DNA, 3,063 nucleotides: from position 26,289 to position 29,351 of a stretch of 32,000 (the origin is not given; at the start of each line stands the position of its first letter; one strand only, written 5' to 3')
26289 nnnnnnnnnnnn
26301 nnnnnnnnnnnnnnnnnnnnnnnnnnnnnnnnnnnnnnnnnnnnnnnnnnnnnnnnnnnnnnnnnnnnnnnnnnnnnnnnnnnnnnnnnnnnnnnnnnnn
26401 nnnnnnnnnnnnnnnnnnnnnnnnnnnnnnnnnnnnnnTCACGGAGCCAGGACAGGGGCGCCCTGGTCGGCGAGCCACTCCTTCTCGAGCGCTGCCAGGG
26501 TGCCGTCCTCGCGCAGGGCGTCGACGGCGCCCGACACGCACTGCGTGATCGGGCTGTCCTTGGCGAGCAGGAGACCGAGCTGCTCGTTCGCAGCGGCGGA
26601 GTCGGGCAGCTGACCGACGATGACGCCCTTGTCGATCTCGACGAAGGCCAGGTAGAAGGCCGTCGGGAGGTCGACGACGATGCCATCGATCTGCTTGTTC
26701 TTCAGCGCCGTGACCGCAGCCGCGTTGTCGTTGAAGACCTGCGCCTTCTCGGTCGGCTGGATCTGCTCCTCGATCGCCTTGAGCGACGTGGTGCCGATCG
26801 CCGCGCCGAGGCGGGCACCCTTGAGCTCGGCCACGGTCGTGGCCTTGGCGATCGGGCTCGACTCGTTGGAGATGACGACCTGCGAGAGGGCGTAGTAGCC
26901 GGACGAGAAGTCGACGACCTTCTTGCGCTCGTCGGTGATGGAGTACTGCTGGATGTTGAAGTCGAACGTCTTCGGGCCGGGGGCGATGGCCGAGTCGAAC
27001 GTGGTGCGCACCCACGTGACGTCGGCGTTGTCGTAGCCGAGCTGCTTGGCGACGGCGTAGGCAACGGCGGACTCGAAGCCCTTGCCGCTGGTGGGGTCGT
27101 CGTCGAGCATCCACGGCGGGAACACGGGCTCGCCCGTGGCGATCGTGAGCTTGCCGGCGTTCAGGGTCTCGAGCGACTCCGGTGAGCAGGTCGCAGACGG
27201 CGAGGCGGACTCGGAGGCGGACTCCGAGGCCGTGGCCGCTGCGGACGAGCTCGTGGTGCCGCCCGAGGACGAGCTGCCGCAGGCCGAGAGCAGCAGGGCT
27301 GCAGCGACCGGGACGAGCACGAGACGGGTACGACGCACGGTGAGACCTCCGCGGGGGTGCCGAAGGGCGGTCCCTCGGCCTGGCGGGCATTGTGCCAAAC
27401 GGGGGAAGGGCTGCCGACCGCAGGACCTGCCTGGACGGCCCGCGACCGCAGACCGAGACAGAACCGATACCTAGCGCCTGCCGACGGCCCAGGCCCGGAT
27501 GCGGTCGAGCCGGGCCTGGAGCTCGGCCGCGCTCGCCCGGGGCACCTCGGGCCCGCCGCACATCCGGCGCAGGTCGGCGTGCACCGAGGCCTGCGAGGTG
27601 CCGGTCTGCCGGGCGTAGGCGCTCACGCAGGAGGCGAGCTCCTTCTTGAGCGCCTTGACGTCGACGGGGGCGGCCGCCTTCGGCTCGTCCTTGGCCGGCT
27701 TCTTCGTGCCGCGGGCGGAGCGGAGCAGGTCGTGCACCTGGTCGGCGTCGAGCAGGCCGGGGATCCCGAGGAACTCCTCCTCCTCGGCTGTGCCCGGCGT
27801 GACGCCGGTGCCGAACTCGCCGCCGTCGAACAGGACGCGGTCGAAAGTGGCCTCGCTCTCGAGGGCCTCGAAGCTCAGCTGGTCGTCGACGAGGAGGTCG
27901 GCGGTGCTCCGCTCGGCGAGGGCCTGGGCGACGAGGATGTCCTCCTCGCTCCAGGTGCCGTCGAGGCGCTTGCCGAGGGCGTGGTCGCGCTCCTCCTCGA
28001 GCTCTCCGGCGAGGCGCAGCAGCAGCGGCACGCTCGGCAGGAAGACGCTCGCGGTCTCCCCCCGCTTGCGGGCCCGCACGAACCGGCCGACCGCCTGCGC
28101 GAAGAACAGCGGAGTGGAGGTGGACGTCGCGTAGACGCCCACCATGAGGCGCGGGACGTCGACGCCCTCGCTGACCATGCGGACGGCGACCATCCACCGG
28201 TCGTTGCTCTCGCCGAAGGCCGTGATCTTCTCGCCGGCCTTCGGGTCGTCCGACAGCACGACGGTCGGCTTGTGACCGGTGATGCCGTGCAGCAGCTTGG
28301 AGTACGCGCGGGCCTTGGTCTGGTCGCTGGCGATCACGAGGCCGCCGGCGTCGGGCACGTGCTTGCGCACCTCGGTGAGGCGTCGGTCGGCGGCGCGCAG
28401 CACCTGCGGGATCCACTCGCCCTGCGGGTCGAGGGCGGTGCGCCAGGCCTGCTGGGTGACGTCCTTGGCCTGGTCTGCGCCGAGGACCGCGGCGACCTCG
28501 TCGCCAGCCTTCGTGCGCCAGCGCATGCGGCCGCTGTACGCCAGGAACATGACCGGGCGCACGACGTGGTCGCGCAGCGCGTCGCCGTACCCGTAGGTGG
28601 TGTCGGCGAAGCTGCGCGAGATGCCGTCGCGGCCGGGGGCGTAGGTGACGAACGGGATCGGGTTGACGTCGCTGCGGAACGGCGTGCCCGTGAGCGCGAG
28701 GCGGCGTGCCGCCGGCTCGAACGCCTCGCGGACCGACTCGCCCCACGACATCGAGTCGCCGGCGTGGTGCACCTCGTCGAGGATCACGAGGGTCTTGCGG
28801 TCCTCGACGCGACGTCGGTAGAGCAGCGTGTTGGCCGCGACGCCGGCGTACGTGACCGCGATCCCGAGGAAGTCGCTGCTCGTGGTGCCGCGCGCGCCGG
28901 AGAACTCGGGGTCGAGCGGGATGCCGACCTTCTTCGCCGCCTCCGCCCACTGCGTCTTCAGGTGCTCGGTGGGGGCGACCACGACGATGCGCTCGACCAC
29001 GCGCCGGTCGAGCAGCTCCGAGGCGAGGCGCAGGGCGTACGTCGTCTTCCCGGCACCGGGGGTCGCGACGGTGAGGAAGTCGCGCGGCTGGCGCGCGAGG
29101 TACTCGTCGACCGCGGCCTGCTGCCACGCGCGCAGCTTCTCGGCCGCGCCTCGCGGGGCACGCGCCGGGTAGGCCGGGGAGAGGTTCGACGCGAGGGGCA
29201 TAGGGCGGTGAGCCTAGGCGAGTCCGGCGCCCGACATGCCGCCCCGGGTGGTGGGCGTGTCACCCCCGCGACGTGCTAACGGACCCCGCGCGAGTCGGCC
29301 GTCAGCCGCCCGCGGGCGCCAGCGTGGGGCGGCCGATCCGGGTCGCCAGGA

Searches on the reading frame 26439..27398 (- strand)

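Call 20: search_protein_families(library=pfam, proteins=[window:26439-27398:-], max_evalue=0.001)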
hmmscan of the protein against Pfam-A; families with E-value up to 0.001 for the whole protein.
window:26439-27398:- (319 aa): 1 family
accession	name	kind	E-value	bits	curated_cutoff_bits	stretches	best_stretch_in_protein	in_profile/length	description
PF00497.25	SBP_bac_3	-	4.7e-21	75.4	26.4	1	86-309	3-130/132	Bacterial extracellular solute-binding proteins, family 3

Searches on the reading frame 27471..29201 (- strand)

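Call 20: search_protein_families(library=pfam, proteins=[window:27471-29201:-], max_evalue=0.001)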
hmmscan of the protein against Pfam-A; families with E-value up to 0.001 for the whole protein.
window:27471-29201:- (576 aa): 6 families
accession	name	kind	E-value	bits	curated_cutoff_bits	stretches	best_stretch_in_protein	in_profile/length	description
PF04851.21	ResIII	-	4.1e-18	66.3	22.5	1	22-176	3-164/164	Type III restriction enzyme, res subunit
PF00270.35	DEAD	-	4.7e-12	46.4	26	1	26-177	3-162/167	DEAD/DEAH box helicase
PF18766.7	SWI2_SNF2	-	6e-07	29.8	26.7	1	47-234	26-205/221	SWI2/SNF2 ATPase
PF13604.12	AAA_30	-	5.5e-06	26.7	27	1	23-150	2-103/191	AAA domain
PF13401.12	AAA_22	-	2.9e-05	24.8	27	1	45-174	11-124/130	AAA domain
PF13245.12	AAA_19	-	0.00014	22.5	25.1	1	27-144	1-99/134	AAA domain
